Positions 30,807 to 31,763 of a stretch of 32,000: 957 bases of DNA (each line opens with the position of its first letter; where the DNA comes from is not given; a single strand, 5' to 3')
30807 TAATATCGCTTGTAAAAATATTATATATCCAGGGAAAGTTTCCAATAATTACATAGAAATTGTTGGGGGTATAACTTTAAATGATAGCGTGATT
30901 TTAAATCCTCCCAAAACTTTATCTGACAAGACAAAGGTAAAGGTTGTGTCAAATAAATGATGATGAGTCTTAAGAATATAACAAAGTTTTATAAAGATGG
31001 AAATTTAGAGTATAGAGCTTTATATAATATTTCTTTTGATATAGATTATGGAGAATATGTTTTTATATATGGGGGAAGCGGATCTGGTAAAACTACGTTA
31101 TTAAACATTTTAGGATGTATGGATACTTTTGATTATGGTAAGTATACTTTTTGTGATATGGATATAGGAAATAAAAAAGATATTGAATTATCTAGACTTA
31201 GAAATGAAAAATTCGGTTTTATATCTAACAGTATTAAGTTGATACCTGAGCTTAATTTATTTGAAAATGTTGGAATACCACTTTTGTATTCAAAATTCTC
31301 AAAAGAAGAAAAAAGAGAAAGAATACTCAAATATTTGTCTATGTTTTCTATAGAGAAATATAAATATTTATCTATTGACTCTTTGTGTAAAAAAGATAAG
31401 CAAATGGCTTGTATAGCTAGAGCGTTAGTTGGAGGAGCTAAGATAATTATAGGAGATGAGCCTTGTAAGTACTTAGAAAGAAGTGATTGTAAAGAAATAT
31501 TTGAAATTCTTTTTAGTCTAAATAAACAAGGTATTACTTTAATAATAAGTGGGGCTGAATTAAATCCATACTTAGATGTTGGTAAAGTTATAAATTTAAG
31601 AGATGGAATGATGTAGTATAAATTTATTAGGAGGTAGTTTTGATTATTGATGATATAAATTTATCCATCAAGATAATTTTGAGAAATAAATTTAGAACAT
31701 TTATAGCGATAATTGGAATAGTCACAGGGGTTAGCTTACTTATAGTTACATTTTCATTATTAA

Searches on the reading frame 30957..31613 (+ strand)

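Call 10: search_protein_families(library=pfam, proteins=[window:30957-31613:+], max_evalue=0.01)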
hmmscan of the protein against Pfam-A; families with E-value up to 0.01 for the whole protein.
window:30957-31613:+ (219 aa): 3 families
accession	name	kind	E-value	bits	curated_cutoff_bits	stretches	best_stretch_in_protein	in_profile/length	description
PF00005.33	ABC_tran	-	1.6e-19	71.3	25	1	23-170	2-136/137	ABC transporter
PF13304.12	AAA_21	-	0.007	16.9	27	0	36-82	3-50/304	AAA domain, putative AbiEii toxin, Type IV TA system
PF13555.12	AAA_29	-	0.0078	16.4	27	0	27-49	17-39/61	P-loop containing region of AAA domain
